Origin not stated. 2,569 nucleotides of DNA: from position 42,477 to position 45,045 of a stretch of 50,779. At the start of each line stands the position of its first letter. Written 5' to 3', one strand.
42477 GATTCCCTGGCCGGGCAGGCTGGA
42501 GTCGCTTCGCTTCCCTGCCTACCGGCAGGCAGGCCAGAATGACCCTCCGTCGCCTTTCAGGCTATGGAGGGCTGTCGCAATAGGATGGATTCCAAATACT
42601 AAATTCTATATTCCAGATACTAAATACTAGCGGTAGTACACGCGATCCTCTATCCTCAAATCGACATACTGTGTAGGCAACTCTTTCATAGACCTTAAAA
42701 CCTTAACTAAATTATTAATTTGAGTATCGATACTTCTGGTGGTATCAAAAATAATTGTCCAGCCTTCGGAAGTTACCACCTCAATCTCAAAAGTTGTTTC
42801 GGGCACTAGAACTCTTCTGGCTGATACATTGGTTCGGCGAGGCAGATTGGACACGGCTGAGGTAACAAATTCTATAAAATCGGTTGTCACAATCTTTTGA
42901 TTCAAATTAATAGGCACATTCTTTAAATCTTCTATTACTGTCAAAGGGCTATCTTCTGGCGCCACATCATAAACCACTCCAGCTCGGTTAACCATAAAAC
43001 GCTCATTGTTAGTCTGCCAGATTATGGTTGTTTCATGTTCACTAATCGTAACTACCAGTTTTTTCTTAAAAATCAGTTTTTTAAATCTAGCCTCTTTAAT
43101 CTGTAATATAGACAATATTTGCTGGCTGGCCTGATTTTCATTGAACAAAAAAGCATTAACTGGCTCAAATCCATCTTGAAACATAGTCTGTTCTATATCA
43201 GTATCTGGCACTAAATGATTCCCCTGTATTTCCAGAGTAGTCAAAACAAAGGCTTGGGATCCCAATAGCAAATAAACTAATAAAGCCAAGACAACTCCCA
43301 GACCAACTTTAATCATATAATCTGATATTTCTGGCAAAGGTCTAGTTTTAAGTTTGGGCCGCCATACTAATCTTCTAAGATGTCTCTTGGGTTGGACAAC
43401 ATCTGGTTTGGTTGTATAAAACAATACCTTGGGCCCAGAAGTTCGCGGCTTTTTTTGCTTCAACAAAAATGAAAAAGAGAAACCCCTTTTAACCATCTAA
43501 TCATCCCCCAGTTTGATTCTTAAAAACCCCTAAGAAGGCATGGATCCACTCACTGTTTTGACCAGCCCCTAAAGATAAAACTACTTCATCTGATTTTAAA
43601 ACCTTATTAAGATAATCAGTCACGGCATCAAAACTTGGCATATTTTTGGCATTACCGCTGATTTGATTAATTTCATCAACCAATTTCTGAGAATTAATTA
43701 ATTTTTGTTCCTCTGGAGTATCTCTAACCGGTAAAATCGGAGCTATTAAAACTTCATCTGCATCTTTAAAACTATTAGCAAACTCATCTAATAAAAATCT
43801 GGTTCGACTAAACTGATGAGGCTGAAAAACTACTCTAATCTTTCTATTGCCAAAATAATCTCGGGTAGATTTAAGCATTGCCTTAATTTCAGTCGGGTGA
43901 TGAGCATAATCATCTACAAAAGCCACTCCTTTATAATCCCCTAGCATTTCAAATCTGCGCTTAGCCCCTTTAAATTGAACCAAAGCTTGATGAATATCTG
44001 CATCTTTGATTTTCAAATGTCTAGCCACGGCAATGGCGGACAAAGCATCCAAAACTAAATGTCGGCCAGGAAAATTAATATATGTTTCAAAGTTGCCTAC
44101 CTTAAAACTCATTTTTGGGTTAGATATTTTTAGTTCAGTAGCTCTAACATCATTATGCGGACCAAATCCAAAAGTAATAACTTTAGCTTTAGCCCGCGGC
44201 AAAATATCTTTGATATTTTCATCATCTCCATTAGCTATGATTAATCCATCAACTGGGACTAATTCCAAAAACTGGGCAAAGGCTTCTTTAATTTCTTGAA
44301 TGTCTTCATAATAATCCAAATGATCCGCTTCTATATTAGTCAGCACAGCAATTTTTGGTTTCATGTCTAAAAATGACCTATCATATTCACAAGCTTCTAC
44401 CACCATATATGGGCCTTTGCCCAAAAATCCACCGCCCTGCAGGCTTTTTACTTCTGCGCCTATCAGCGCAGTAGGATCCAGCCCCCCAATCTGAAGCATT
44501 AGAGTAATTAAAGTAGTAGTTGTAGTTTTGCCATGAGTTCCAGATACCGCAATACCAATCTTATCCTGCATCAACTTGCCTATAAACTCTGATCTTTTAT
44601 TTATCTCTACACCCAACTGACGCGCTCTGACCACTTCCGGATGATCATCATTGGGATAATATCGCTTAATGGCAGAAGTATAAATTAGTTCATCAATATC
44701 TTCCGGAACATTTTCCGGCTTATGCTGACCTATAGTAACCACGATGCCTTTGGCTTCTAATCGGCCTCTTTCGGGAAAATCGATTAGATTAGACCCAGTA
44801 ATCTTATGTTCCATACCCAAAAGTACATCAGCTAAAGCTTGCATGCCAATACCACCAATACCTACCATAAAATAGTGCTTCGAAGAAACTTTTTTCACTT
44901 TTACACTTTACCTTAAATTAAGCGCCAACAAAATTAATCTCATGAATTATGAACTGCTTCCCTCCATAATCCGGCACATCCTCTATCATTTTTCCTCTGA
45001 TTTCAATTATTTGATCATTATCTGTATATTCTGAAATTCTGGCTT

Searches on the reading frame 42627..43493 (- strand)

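Call 13: search_protein_families(library=pfam, proteins=[window:42627-43493:-], max_evalue=0.001)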
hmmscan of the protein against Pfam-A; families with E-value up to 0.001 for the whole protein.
window:42627-43493:- (288 aa): 2 families
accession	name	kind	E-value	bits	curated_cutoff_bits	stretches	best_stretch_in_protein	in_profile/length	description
PF08478.15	POTRA_1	-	8.4e-06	26.4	23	1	85-153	4-69/69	POTRA domain, FtsQ-type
PF03799.20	FtsQ_DivIB_C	-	0.00018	22.8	21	1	158-280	2-114/114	Cell division protein FtsQ/DivIB, C-terminal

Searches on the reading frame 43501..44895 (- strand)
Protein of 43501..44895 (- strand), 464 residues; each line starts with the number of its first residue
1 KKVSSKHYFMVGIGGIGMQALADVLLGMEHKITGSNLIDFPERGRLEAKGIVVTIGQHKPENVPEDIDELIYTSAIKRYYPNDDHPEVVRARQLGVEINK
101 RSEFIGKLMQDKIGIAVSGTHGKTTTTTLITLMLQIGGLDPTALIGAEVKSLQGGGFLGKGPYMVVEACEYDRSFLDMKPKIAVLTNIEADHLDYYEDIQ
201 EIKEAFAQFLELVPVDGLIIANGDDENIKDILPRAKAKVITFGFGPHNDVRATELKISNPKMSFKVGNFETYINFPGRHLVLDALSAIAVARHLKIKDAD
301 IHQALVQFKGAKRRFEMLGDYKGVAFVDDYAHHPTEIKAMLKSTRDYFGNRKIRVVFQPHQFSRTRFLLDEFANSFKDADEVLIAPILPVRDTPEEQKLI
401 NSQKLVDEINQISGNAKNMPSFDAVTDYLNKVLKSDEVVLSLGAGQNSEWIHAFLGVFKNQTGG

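Call 13: search_protein_families(library=pfam, proteins=[window:43501-44895:-], max_evalue=0.001)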
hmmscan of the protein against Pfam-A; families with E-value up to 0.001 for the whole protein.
window:43501-44895:- (464 aa): 3 families
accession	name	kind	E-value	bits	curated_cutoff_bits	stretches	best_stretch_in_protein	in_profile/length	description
PF08245.18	Mur_ligase_M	-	1.9e-28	100.2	24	1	117-291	1-200/200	Mur ligase middle domain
PF02875.26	Mur_ligase_C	-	3e-20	73.8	28.4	1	313-445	1-127/127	Mur ligase, glutamate ligase domain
PF01225.30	Mur_ligase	-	6.3e-16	59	21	1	9-112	3-94/95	Mur ligase family, catalytic domain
